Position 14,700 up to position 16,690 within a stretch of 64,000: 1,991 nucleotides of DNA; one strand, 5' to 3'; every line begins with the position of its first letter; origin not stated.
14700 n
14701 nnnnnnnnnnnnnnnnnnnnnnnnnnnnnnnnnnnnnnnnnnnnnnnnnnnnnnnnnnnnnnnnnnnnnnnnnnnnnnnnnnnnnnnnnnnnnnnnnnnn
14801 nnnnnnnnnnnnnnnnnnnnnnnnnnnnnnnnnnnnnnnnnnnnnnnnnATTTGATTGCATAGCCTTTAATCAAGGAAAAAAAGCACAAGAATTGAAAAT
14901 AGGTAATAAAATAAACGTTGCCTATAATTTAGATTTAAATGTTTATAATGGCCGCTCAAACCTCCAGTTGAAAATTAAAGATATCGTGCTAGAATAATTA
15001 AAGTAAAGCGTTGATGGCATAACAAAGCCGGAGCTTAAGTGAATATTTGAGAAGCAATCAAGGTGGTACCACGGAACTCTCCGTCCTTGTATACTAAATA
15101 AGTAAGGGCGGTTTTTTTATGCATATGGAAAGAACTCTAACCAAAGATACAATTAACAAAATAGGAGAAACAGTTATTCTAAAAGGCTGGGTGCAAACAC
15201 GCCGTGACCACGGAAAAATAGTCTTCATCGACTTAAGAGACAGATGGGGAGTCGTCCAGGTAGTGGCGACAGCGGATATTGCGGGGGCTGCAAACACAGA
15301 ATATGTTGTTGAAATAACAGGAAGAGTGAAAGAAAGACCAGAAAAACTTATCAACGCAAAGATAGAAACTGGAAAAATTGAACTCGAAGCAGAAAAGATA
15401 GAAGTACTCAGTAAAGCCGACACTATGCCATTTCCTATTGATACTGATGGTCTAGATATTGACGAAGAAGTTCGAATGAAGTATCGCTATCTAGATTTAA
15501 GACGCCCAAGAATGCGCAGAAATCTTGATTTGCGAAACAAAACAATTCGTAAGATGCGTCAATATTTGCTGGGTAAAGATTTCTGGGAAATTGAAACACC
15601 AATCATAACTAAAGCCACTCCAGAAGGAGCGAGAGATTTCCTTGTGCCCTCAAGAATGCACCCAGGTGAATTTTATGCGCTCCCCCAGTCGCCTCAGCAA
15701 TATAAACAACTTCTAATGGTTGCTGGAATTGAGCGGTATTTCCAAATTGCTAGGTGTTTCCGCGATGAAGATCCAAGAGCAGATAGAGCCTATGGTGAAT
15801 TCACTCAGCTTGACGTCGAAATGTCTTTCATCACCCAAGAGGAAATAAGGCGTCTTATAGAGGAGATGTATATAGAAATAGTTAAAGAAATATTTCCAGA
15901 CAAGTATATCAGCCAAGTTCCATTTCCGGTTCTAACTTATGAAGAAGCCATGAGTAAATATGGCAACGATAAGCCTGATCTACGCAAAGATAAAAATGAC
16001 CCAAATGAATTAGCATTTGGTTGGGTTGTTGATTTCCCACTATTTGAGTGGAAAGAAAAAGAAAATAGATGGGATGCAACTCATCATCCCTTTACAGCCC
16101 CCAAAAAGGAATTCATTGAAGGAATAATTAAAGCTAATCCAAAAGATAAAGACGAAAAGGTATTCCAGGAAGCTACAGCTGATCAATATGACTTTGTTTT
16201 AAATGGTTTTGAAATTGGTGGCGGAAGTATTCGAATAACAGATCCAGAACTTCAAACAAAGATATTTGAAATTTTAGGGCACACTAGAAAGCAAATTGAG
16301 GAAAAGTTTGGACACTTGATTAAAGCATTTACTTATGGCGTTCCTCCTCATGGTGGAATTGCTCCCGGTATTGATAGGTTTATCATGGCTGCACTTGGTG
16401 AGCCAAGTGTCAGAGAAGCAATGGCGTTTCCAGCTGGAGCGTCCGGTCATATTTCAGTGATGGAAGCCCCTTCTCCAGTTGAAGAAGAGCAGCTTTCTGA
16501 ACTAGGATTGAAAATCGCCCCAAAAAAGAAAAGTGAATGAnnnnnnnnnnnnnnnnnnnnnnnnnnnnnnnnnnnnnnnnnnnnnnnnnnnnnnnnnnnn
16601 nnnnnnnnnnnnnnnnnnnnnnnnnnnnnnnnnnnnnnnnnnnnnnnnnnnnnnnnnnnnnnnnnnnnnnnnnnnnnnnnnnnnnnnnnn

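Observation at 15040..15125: Compact T-box-like element regulating a short archaeal-type AspRS; possible Asn (AAC) specifier and SD sequestration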

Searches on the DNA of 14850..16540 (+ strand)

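Call 4: search_rna_families(source=window, start=14850, end=15250, threshold=evalue, max_evalue=10, show_alignments=4)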
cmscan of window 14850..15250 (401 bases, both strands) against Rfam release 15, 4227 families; matches with E-value up to 10: 4.
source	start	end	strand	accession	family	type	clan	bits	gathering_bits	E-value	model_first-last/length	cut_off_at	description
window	14894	15091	+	RF00230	T-box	Cis-reg; leader;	-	32.6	93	1.1e-05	1-219/219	no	T-box leader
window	15098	15132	+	RF01360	CRISPR-DR47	Gene; CRISPR;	-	16.3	39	2.2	1-37/37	no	CRISPR RNA direct repeat element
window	15102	15178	+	RF02934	caiA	Gene; sRNA;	-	15.3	55.5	7.1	1-78/78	no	caiA RNA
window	14850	14909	+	RF04095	MIR9746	Gene; miRNA;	-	15.1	79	4.9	51-110/110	5'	MIR9746 microRNA precursor family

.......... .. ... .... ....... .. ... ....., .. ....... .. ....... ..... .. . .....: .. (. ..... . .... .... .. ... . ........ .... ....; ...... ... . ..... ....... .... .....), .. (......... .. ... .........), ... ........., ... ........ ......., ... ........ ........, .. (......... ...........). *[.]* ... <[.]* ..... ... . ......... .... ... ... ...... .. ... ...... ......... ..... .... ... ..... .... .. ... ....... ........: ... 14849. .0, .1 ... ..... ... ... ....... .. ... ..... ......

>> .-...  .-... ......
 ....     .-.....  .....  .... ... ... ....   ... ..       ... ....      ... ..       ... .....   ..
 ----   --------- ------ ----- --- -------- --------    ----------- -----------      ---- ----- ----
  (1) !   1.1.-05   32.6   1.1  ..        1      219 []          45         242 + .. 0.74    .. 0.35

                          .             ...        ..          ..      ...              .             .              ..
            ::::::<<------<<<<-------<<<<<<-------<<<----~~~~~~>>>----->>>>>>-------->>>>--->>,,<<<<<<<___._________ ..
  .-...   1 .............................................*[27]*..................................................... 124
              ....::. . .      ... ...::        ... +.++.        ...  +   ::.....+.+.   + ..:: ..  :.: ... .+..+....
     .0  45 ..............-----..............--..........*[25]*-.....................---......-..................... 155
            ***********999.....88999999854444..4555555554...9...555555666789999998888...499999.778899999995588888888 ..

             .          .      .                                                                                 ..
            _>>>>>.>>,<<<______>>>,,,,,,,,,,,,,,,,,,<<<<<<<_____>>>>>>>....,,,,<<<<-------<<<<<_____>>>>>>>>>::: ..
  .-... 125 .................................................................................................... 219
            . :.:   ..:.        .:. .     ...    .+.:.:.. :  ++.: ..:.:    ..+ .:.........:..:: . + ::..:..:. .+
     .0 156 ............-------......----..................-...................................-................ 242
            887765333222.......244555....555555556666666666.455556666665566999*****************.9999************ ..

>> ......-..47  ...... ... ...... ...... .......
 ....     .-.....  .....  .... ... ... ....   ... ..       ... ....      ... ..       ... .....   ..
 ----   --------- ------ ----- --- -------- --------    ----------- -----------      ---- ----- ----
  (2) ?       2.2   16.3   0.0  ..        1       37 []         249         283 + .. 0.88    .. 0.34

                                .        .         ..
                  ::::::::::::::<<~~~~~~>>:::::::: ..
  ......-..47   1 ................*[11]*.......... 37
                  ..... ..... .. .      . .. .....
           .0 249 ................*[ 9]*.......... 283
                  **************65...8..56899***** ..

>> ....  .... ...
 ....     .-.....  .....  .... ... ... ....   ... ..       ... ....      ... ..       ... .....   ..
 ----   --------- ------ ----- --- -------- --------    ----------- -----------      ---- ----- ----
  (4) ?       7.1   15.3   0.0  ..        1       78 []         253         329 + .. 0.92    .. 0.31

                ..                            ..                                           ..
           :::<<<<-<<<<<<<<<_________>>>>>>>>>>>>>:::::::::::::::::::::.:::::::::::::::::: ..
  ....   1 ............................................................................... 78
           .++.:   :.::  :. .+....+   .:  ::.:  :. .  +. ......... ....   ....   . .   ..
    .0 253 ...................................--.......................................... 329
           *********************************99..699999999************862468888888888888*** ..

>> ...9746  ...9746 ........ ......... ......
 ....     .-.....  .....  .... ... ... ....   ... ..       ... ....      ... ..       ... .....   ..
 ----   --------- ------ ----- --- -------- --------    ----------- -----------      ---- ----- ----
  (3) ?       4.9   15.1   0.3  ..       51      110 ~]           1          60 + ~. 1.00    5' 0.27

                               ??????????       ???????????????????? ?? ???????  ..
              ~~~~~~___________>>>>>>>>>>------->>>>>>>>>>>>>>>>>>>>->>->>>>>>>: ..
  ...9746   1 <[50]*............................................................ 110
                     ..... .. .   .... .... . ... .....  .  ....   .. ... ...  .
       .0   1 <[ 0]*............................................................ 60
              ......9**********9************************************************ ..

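Call 20: search_rna_families(source=L090, start=1700, end=2150, threshold=evalue, max_evalue=1, show_alignments=1)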
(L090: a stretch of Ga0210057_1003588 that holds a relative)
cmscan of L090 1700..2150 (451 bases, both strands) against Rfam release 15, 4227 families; matches with E-value up to 1: 4.
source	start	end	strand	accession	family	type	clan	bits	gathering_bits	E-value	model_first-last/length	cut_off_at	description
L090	1832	2042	+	RF00230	T-box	Cis-reg; leader;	-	38.8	93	3.2e-07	1-219/219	no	T-box leader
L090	2027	2080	+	RF03585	mir-3938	Gene; miRNA;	-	20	94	0.17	1-88/88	no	mir-3938 microRNA precursor family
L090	2026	2080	+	RF04114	MIR4374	Gene; miRNA;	-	17.3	105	0.65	1-119/119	no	MIR4374 microRNA precursor family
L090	1747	1799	-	RF03142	L2-Alphaproteobacteria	Cis-reg; leader;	-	15.4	37.8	0.22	1-66/66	no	L2-Alphaproteobacteria ribosomal protein leader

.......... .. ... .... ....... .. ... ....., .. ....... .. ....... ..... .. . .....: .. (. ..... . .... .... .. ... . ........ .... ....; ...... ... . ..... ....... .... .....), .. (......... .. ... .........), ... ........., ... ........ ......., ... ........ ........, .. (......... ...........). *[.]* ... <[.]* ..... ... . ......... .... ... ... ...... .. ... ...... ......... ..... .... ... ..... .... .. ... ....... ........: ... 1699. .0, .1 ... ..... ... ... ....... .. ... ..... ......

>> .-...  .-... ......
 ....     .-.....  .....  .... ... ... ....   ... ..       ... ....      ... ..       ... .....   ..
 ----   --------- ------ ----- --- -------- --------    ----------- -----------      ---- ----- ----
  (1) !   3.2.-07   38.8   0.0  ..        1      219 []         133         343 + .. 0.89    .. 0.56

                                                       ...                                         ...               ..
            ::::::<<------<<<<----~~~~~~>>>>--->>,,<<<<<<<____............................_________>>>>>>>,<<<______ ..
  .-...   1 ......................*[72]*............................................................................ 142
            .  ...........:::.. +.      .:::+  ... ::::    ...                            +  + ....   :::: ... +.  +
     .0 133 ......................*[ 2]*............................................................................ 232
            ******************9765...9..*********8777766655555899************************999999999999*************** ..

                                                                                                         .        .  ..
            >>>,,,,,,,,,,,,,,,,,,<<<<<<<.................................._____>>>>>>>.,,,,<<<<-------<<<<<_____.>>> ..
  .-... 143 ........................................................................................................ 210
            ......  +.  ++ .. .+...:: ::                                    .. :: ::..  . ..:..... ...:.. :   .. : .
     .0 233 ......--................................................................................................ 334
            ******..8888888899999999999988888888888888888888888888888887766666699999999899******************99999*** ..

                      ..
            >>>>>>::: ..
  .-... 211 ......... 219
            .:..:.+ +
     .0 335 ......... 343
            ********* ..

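Call 72: build_rna_model(alignment_id=A2)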
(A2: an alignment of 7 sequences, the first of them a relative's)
Model R1 built from alignment A2 (7 sequences, 182 columns); structure: RNAalifold consensus.
model positions 149; base pairs 16; branch points 2; effective number of sequences 1.76; information 0.59 bits per position. Calibrated on 0.2 Mb of random sequence (short: E-values are rough).
structure used (alignment columns):
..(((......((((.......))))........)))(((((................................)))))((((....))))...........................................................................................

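Call 73: search_with_rna_model(model_id=R1, sources=[window, L164, L090, L167, L169, L170, L179, L001, L002, L003, L004, L005, L006, L007, L008, L009, L010, L081, L082, L083, L084, L085, L086, L087, L088, L089, L091, L092, L093, L094, L095, L096, L097, L098, L099, L100], max_evalue=1, show_alignments=3)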
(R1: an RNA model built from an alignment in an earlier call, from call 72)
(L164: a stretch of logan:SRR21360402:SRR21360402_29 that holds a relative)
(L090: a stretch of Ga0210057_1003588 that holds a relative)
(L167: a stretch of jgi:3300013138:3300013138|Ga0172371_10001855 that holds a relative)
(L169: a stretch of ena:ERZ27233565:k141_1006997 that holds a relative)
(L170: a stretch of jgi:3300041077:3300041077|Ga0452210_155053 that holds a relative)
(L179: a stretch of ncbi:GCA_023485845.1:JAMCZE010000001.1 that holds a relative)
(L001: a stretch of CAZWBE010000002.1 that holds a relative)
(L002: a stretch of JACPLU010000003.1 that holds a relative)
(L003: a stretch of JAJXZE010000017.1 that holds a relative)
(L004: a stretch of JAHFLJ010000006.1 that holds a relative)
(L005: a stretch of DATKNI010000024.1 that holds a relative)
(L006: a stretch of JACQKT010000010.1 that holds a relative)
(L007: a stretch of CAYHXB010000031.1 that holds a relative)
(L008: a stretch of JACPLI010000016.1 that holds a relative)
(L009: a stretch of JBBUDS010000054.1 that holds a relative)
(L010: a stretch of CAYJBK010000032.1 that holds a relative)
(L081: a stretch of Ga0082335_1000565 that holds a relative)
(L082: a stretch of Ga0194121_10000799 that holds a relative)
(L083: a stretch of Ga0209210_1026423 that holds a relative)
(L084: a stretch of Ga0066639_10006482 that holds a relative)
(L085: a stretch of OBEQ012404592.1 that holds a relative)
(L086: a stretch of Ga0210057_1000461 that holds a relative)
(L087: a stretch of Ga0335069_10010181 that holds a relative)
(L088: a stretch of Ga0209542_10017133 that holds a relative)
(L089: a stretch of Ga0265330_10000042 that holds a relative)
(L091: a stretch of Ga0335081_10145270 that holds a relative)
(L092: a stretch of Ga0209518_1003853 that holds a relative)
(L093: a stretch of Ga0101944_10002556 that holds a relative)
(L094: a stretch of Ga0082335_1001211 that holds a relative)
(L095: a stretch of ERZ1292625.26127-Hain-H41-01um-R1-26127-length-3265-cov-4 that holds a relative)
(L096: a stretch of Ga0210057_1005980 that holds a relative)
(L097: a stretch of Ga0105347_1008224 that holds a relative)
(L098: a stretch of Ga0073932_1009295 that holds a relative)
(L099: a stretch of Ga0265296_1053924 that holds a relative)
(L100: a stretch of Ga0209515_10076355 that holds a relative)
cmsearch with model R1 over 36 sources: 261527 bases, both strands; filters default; matches with E-value up to 1: 6.
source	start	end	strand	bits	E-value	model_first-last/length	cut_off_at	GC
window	15005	15119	+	50.4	6.8e-10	1-149/149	no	0.41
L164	2531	2632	+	40.2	1.9e-07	1-149/149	no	0.41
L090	1835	2009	+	34.9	3.6e-06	1-149/149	no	0.56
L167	2874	2910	-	15.2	0.21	1-149/149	no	0.38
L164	1840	1877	-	14.9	0.25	1-149/149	no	0.32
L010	450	593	+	13.4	0.59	1-149/149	no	0.5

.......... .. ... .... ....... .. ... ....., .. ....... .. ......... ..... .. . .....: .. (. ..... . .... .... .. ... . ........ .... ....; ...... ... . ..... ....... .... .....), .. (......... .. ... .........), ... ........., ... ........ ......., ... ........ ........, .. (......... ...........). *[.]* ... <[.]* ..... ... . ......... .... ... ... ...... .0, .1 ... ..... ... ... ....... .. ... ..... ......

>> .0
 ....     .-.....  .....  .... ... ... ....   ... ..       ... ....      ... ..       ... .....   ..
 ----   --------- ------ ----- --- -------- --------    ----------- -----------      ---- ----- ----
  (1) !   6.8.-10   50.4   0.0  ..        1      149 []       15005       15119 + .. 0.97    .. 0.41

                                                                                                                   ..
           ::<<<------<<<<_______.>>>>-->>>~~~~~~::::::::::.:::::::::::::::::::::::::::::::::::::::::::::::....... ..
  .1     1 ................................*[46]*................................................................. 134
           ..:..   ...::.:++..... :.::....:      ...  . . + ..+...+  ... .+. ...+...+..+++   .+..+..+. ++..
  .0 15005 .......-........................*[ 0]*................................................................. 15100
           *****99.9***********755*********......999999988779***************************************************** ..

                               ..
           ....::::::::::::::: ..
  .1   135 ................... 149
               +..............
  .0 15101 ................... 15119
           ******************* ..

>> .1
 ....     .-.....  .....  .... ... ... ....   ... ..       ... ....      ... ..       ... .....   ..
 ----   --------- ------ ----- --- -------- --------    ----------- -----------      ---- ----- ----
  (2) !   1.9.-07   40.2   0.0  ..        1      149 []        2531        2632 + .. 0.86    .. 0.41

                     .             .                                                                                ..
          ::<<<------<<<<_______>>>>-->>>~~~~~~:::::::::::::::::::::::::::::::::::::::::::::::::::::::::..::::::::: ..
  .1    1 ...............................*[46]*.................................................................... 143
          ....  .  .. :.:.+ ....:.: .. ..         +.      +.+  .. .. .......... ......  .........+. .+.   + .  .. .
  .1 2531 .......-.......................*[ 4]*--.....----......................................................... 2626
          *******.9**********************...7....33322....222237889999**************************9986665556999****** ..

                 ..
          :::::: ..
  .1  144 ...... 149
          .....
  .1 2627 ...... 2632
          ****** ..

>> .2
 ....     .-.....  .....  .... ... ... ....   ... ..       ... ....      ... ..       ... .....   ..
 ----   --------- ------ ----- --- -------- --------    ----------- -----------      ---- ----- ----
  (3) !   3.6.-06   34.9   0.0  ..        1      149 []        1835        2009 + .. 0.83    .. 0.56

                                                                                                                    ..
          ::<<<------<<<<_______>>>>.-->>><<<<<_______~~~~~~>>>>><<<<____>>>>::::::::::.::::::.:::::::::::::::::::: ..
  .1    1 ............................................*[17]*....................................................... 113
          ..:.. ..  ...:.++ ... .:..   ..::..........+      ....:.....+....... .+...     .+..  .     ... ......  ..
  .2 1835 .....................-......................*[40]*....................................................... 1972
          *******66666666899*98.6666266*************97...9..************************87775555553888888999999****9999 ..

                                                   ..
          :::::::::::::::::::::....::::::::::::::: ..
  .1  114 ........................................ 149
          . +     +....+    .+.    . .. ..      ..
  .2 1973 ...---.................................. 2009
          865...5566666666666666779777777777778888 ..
